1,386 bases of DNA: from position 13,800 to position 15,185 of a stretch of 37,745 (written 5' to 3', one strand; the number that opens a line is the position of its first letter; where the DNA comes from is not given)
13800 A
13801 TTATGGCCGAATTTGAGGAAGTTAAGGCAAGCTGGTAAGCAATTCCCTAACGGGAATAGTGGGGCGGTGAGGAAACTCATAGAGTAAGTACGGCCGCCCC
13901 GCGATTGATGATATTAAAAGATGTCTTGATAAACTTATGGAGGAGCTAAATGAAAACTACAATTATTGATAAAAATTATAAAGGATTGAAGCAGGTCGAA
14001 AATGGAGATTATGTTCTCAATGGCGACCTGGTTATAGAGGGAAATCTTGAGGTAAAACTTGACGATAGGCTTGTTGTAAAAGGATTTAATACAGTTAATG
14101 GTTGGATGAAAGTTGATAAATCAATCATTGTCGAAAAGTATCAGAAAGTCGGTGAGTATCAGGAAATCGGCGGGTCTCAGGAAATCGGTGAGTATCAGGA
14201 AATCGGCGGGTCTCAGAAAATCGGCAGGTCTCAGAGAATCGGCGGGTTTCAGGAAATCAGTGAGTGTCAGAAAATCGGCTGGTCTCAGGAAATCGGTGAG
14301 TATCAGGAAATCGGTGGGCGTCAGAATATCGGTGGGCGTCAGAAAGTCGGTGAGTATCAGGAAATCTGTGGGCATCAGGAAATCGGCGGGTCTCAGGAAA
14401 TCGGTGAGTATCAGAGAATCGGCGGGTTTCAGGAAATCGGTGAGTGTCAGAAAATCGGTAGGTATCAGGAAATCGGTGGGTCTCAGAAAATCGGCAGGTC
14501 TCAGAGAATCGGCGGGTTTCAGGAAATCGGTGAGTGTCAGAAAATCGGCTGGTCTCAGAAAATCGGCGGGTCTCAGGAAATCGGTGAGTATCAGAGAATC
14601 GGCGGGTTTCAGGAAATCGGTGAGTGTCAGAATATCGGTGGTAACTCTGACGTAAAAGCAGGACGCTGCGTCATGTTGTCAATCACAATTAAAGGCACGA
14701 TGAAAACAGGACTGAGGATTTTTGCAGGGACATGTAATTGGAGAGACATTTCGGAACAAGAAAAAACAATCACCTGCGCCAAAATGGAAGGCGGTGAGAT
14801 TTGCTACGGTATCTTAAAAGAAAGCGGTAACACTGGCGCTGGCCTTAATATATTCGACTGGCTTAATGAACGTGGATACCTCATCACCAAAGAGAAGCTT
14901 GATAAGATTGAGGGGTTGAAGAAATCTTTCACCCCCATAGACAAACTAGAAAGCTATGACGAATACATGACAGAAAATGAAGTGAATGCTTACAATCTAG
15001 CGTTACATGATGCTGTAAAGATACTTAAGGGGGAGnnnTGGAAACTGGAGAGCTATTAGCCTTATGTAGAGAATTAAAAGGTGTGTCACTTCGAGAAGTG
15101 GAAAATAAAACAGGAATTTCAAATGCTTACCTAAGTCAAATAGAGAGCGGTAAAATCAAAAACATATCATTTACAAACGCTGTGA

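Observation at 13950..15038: Protein built from 27 consecutive G-x-x-Q-x-I hexads encoded by near-perfect 18-bp tandem repeats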

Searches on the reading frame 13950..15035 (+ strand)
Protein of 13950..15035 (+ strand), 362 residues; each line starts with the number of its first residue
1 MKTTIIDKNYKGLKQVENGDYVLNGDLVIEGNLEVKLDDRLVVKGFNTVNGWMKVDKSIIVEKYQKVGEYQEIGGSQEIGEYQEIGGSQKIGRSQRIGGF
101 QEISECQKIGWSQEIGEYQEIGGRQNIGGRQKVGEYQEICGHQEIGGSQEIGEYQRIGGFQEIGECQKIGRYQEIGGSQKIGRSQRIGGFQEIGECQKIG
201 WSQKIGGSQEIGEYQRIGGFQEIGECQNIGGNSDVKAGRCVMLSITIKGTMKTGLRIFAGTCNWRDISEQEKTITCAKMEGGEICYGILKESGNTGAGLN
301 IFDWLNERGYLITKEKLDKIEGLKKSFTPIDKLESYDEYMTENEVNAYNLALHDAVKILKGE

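Call 4: search_protein_families(library=pfam, proteins=[window:13950-15035:+], max_evalue=1)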
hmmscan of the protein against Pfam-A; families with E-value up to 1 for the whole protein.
window:13950-15035:+ (362 aa): 0 families
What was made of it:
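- On FapA / DUF342 (PF03961): The window protein gives no hit (call 4).
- On Pentapeptide-repeat proteins: There is no Pfam Pentapeptide hit (call 4).
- Pfam Hexapep gives no hit (call 4).
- Tried and rejected: Pfam on the protein gave nothing (call 4).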

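Call 5: search_protein_families(library=phrogs, proteins=[window:13950-15035:+], max_evalue=1)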
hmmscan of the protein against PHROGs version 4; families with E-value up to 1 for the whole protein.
window:13950-15035:+ (362 aa): 6 families
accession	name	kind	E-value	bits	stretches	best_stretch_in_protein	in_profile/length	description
phrog_5353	-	unknown function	6.6e-18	66.2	2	139-242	83-188/256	-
phrog_5070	-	unknown function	2.8e-06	27.9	2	121-234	67-180/182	-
phrog_36281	-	unknown function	4.4e-06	27.3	2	58-164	99-205/290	-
phrog_31248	-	unknown function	0.057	14.2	0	95-150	88-143/200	-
phrog_7964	-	unknown function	0.068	13.1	1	48-160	95-207/269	-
phrog_22276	-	unknown function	0.36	12.2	0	206-221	2-17/66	-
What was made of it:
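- On Uncharacterised phage hexad-solenoid family (PHROG 5353-like; defined here by the C-cap module): PHROG 5353 matches at E = 6.6e-18 (call 5).
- PHROG 5353 (unknown function) matches at 6.6e-18 (call 5).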

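Call 11: find_homologous_proteins(query=window:13950-15035:+)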
Query window:13950-15035:+ (362 aa): 19 proteins with E <= 0.001 among 3094 candidates.
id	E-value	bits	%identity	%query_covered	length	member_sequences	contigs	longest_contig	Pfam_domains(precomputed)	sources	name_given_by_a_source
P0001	1.5e-50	191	45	49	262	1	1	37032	-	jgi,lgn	jgi:hypothetical protein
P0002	1.5e-42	164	60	36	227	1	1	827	-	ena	-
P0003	9.6e-41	158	39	48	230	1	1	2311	-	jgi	jgi:hypothetical protein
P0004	3.2e-37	147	50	37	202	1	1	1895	-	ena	-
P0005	6.4e-35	139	35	82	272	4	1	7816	-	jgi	jgi:hypothetical protein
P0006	1.6e-34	138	45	44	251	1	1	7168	-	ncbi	-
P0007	3.6e-30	124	49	42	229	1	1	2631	-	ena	-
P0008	6.5e-29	119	52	35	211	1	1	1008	-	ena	-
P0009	3.7e-26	110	41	52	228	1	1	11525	-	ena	-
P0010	1.3e-24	105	68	20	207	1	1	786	-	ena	-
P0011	1.3e-24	105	43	46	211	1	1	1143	-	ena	-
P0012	8.8e-23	99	43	34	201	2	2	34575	-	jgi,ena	-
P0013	7.6e-20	90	43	39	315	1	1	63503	-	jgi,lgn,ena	-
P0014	1.3e-19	89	42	30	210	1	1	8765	-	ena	-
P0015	2.7e-19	88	43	41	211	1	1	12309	PF03961.20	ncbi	-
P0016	5.6e-16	77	44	30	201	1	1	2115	-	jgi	jgi:hypothetical protein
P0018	1.1e-9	56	41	36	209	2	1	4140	-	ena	-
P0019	5.5e-9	54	38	38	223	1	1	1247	-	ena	-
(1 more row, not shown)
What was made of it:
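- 19 homologues were found by word-indexed search (call 11).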

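Call 17: search_solved_structures(query=window:13950-15035:+, max_evalue=10)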
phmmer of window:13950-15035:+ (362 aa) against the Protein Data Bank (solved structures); distinct sequences matched with E-value up to 10: 21.
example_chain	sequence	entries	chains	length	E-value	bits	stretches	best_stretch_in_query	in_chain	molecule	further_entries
4eqy_A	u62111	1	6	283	3.3e-08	36.4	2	107-161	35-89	Acyl-[acyl-carrier-protein]--UDP-N-acetylglucosamine O-acyltransferase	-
6oss_A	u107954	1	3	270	0.00067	22.2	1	145-197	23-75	Acyl-[acyl-carrier-protein]--UDP-N-acetylglucosamine O-acyltransferase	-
4e6u_A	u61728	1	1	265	0.0033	19.9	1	147-201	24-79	Acyl-[acyl-carrier-protein]--UDP-N-acetylglucosamine O-acyltransferase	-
4e6t_A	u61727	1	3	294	0.0046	19.4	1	146-201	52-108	Acyl-[acyl-carrier-protein]--UDP-N-acetylglucosamine O-acyltransferase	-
7okc_A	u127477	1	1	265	0.008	18.7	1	144-225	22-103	Acyl-[acyl-carrier-protein]--UDP-N-acetylglucosamine O-acyltransferase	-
1lxa_A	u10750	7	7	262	0.008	18.7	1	144-243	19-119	UDP N-ACETYLGLUCOSAMINE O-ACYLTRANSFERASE | Acyl-[acyl-carrier-protein]--UDP-N-acetylglucosamine O-acyltransferase | UDP-N-acetylglucosamine acyltransferase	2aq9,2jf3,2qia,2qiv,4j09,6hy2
2jf2_A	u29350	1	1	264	0.0082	18.6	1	144-225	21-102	ACYL-[ACYL-CARRIER-PROTEIN]--UDP-N-ACETYLGLUCOSAMINE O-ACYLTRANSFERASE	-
6p9p_A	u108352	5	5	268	0.0086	18.5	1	144-243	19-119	Acyl-[acyl-carrier-protein]--UDP-N-acetylglucosamine O-acyltransferase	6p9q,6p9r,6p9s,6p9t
5dem_A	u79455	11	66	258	0.015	17.7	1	147-195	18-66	Acyl-[acyl-carrier-protein]--UDP-N-acetylglucosamine O-acyltransferase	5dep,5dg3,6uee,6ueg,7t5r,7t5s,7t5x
7oj6_A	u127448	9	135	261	0.016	17.7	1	147-195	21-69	Acyl-[acyl-carrier-protein]-UDP-N-acetylglucosamine O-acyltransferase | Acyl-[acyl-carrier-protein]--UDP-N-acetylglucosamine O-acyltransferase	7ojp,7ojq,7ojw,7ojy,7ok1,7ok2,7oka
5jxx_A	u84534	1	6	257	0.047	16.1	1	54-220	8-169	Acyl-[acyl-carrier-protein]--UDP-N-acetylglucosamine O-acyltransferase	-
7whr_B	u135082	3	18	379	0.055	15.9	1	133-240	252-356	Nucleotidyl transferase family protein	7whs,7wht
5f42_A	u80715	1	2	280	0.082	15.3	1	88-201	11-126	Acyl-[acyl-carrier-protein]--UDP-N-acetylglucosamine O-acyltransferase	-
9dqf_A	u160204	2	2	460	0.14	14.6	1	151-225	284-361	Bifunctional protein GlmU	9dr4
3hsq_A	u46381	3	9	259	0.53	12.7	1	62-140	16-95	Acyl-[acyl-carrier-protein]--UDP-N-acetylglucosamine O-acyltransferase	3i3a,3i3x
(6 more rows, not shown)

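Call 18: search_protein_families(library=pfam, alignment_id=A1, max_evalue=1)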
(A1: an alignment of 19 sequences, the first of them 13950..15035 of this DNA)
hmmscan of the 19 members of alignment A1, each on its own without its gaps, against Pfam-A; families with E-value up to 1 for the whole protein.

A. member 1, window:13950-15035:+ (362 aa): 0 families

B. families by the number of members that match (of 19 scanned): 17 families
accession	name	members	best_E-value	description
PF03961.19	FapA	5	1.1e-06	Flagellar Assembly Protein A beta solenoid domain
PF09285.17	Elong-fact-P_C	3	4.4e-05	Elongation factor P, C-terminal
PF00364.28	Biotin_lipoyl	3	0.00036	Biotin-requiring enzyme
PF23893.1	Y4YQ_C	2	0.00096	Uncharacterised protein Y4YQ C-terminal domain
PF00856.33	SET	2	0.013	SET domain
PF13275.11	S4_2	2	0.093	S4 domain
PF05030.17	SSXT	2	0.59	SSXT protein (N-terminal region)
PF12760.12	Zn_ribbon_IS1595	1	0.00038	Transposase zinc-ribbon domain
PF05594.20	Fil_haemagg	1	0.0078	Haemagglutinin repeat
PF04519.19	Bactofilin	1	0.012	Polymer-forming cytoskeletal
PF18512.6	BssB_TutG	1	0.02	Benzylsuccinate synthase beta subunit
PF03966.22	Trm112p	1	0.04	Trm112p-like protein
PF21432.3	56B_RHH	1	0.17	56B-like, Ribbon-helix-helix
PF22799.2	PIR1-like_C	1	0.22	Cell wall mannoprotein PIR1-like, C-terminal domain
PF14522.11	Cytochrome_C7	1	0.38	Cytochrome c7 and related cytochrome c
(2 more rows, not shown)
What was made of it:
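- On Bactofilin (PF04519): One of 19 relatives hits at E = 0.012 (call 18).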

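Call 19: find_encoding_contigs(protein=P0001, flank=6000, max_places=3)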
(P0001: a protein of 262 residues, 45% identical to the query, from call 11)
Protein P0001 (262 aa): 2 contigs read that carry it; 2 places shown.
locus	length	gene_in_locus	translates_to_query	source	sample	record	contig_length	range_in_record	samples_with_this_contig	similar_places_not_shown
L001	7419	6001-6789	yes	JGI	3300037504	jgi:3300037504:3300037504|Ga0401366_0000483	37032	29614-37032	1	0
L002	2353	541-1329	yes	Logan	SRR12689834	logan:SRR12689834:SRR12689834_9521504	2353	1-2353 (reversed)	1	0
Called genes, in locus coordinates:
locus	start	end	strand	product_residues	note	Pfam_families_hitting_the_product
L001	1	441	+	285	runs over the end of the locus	-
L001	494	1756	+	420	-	-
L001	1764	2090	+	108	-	-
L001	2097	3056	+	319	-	PF01510:Amidase_2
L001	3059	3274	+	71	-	-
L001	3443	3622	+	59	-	-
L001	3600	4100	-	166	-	-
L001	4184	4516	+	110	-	-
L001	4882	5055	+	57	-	-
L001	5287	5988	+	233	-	PF01469:Pentapeptide_2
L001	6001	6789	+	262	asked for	-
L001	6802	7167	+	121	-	-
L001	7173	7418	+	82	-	?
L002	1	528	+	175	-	?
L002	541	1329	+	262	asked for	-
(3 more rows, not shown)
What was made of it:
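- Closest known: Pentapeptide-repeat proteins. Same: A pentapeptide-repeat gene is adjacent to the homologue in L001 (call 19).
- A pentapeptide-repeat gene lies directly upstream of the homologue in L001 (call 19).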

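Call 20: find_encoding_contigs(protein=P0015, flank=6000, max_places=3)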
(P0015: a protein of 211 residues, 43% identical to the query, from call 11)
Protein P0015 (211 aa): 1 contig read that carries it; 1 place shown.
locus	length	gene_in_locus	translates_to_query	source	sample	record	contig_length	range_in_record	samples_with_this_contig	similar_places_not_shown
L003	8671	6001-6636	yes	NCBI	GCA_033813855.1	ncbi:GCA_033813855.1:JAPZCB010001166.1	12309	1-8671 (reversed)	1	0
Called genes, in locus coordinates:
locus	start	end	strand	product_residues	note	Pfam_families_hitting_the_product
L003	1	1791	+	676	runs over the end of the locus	PF12224:Amidoligase_2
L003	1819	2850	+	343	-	PF13522:GATase_6, PF13537:GATase_7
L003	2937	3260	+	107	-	-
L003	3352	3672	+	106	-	-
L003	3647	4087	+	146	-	-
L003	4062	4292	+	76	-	-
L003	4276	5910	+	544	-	PF04851:ResIII, PF00176:SNF2-rel_dom, PF00270:DEAD, PF00271:Helicase_C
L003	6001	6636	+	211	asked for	PF03961:FapA (weak)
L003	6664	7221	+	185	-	-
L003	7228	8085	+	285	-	-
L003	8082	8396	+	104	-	-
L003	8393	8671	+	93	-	?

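Call 21: predict_structure(alignment_id=A1)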
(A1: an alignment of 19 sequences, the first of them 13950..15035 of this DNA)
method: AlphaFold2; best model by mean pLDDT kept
length: 362 residues; sequences in the alignment: 19
mean_pLDDT: 71.5   pTM: 0.56
mean pLDDT of the five models: 71.5, 69.2, 67.1, 61.7, 59.9
residues with pLDDT >= 90: 20; 70-90: 221; 50-70: 69; < 50: 52
segments of 3 or more residues with pLDDT < 50: 1-9, 295-300, 324-341, 359-362
pLDDT, mean of each block of 10 residues (from residue 1): 43 73 78 76 83 82 82 82 76 73 73 71 71 77 77 74 73 71 66 65 75 74 87 87 89 89 86 89 87 51 56 60 43 36 52 52 44
secondary structure, 60 per line:
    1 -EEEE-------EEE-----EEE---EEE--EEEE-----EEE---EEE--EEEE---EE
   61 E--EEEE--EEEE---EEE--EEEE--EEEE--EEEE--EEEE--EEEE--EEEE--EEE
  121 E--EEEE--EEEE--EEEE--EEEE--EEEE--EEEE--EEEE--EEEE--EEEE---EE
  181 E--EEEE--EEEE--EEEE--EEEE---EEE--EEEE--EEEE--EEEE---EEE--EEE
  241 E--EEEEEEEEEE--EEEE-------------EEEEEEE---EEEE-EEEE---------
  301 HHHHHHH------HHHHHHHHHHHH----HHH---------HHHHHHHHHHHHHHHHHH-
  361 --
elements in order: E2-5 E13-15 E21-23 E27-29 E32-35 E41-43 E47-49 E52-55 E59-61 E64-67 E70-73 E77-79 E82-85 E88-91 E94-97 E100-103 E106-109 E112-115 E118-121 E124-127 E130-133 E136-139 E142-145 E148-151 E154-157 E160-163 E166-169 E172-175 E179-181 E184-187 E190-193 E196-199 E202-205 E209-211 E214-217 E220-223 E226-229 E233-235 E238-241 E244-253 E256-259 E273-279 E283-286 E288-291 H301-307 H314-325 H342-359
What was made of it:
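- The AlphaFold2 full-length model has pLDDT 71.5 with one strand per hexad (call 21).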

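Call 23: find_encoding_contigs(protein=P0012, flank=6000, max_places=3)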
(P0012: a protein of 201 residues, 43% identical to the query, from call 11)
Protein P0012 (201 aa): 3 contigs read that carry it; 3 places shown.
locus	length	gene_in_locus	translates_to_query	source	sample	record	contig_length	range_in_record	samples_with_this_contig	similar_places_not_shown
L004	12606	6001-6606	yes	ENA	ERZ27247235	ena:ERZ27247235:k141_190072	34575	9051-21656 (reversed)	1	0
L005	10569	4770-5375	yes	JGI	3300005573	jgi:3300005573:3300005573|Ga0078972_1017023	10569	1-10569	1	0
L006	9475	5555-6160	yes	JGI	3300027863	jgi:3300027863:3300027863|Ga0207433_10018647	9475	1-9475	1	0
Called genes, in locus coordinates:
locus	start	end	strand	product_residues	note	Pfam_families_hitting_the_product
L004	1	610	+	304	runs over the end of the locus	-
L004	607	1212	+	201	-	-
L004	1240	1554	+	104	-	PF07659:DUF1599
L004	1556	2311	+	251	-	PF02511:Thy1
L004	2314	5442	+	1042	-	PF02811:PHP, PF07733:DNA_pol3_alpha, PF17657:DNA_pol3_finger, PF14579:HHH_6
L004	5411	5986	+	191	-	-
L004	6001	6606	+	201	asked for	-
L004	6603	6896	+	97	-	-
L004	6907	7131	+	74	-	-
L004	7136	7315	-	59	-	-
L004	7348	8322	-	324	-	-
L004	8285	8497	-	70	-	-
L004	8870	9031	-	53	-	-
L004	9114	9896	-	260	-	PF13482:RNase_H_2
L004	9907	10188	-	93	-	-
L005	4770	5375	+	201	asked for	-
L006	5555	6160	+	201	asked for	-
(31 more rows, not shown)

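Call 24: find_encoding_contigs(protein=P0013, flank=6000, max_places=2)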
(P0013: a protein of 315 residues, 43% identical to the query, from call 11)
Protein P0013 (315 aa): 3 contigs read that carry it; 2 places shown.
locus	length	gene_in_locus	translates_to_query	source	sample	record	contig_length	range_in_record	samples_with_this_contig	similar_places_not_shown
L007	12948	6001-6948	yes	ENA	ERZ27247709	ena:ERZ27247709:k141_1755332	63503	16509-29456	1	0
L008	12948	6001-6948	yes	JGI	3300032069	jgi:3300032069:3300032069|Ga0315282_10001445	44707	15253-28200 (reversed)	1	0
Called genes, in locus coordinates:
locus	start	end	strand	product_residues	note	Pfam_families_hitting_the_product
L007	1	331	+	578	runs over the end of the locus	PF14716:HHH_8, PF00633:HHH (faint), PF12836:HHH_3 (faint), PF14520:HHH_5, PF14791:DNA_pol_B_thumb, PF02811:PHP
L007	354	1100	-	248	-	-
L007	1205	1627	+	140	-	PF00293:NUDIX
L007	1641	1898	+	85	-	PF01541:GIY-YIG, PF10544:T5orf172 (weak)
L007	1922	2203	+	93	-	PF01035:DNA_binding_1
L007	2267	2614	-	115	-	PF00453:Ribosomal_L20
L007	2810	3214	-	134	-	PF05198:IF3_N, PF00707:IF3_C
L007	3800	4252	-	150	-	PF01668:SmpB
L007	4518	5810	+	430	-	PF00709:Adenylsucc_synt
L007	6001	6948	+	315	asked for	-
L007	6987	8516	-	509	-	PF04055:Radical_SAM, PF16199:Radical_SAM_C, PF00583:Acetyltransf_1 (faint)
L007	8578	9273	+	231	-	PF01209:Ubie_methyltran, PF02353:CMAS, PF13489:Methyltransf_23, PF07021:MetW, PF13847:Methyltransf_31, PF08241:Methyltransf_11, PF08242:Methyltransf_12, PF13649:Methyltransf_25, +1 more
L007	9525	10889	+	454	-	PF00753:Lactamase_B, PF23023:Anti-Pycsar_Apyc1 (weak), PF12706:Lactamase_B_2 (weak), PF16661:Lactamase_B_6 (weak), PF10996:Beta-Casp, PF07521:RMMBL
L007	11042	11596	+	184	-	PF18306:LDcluster4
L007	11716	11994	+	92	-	PF03144:GTP_EFTU_D2 (weak)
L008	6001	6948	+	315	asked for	-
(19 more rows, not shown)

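Call 25: fold_search(model_id=the predicted structure, library=pdb)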
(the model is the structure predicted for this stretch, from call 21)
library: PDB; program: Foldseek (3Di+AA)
matches with E <= 10: 79; with E <= 0.001: 0
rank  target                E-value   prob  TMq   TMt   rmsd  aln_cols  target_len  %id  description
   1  6n2b_A                4.2e-01  0.11  0.19  0.19  28.3       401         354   10  The Crystal Structure of Caldicellulosiruptor kristjanssonii Tapirin C-terminal domain (released 2018-12-19)
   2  6n2c_A                7.1e-01  0.13  0.19  0.18  13.3       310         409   11  The Crystal Structure of Caldicellulosiruptor hydrothermalis Tapirin C-terminal domain (released 2018-12-19)
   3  3p4g_B                7.4e-01  0.11  0.21  0.24  13.0       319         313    9  X-ray crystal structure of a hyperactive, Ca2+-dependent, beta-helical antifreeze protein from an Antarctic bacterium (released 2011-04-27)
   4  6n2c_B                8.5e-01  0.16  0.23  0.21  11.9       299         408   14  The Crystal Structure of Caldicellulosiruptor hydrothermalis Tapirin C-terminal domain (released 2018-12-19)
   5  6n2b_B                1.1e+00  0.05  0.15  0.16  27.5       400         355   10  The Crystal Structure of Caldicellulosiruptor kristjanssonii Tapirin C-terminal domain (released 2018-12-19)
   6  4ihg_D                1.3e+00  0.04  0.12  0.13  15.7       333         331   12  Chasing Acyl Carrier Protein Through a Catalytic Cycle of Lipid A Production (released 2013-11-13)
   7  4e79_C                1.3e+00  0.04  0.13  0.13  17.7       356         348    8  Structure of LpxD from Acinetobacter baumannii at 2.66A resolution (P4322 form) (released 2013-01-16)
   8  7o9q_B                1.4e+00  0.08  0.17  0.19  13.3       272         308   10  Crystal structure of the Awp1 (adhesin-like wall protein 1) A-domain from Candida glabrata (released 2021-12-15)
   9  3p4g_D                1.5e+00  0.09  0.22  0.24  12.9       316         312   13  X-ray crystal structure of a hyperactive, Ca2+-dependent, beta-helical antifreeze protein from an Antarctic bacterium (released 2011-04-27)
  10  8cpk_A                1.8e+00  0.08  0.25  0.24  12.7       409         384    8  Crystal structure of EtpA secretion domain from Enterotoxigenic Escherichia coli (released 2024-01-10)
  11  6p5t_A                2.0e+00  0.03  0.15  0.09  18.3       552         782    8  Surface-layer (S-layer) RsaA protein from Caulobacter crescentus bound to strontium and iodide (released 2020-01-15)
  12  2qv3                  2.2e+00  0.10  0.24  0.20  14.8       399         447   11  Crystal Structure of the Helicobacter pylori Vacuolating Toxin p55 Domain (released 2007-10-23)
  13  5gkq_A                2.2e+00  0.05  0.19  0.12  22.2       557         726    9  Structure of PL6 family alginate lyase AlyGC mutant-R241A (released 2017-02-08)
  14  3p4g_C                2.6e+00  0.04  0.18  0.20  13.2       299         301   12  X-ray crystal structure of a hyperactive, Ca2+-dependent, beta-helical antifreeze protein from an Antarctic bacterium (released 2011-04-27)
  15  5t61_O                2.6e+00  0.03  0.11  0.13  15.0       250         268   12  TUNGSTEN-CONTAINING FORMYLMETHANOFURAN DEHYDROGENASE FROM METHANOTHERMOBACTER WOLFEII, TRICLINIC FORM AT 2.55 A (released 2016-10-19)
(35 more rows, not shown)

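Call 26: search_dna_similar(query=window:13950-15035:+, collection=phages, mode=protein, max_evalue=0.001)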
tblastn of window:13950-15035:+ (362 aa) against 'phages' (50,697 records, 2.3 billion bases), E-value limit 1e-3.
Records with a match: 8; places in all: 16; records where one place covers at least 80% of the query: 0.
Best place of each record, by identity: <60% 8.
By first word of the organism name: Streptococcus 5; Caudoviricetes 3.
By host as written in the record: - 3; Streptococcus suis NJ2 serotype 9 2; Streptococcus suis ST1 1; Streptococcus mitis P-2 1; Streptococcus mitis 1.
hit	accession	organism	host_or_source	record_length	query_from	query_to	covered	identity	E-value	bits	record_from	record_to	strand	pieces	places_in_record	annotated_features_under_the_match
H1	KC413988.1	Streptococcus phage phiST1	Streptococcus suis ST1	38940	19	232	59%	30.1%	2e-13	77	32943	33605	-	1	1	hypothetical protein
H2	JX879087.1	Streptococcus phage phiNJ2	Streptococcus suis NJ2 serotype 9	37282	98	230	37%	39.2%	3e-6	103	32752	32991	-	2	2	hypothetical protein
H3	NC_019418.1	Streptococcus phage phiNJ2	Streptococcus suis NJ2 serotype 9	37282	98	230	37%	39.2%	3e-6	103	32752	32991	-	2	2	hypothetical protein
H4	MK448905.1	Streptococcus phage Javan318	Streptococcus mitis P-2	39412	79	205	35%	30.7%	4e-9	64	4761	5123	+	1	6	glycerol kinase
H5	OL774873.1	Streptococcus phage MissD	Streptococcus mitis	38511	160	229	19%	40.0%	8e-4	47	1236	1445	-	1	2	putative transferase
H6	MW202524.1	Caudoviricetes sp.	Manatee Spring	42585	243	297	15%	48.2%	2e-5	52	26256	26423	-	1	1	hypothetical protein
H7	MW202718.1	Caudoviricetes sp.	Manatee Spring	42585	243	297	15%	48.2%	2e-5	52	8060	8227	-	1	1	hypothetical protein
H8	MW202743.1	Caudoviricetes sp.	Manatee Spring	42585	243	297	15%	48.2%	2e-5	52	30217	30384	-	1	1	hypothetical protein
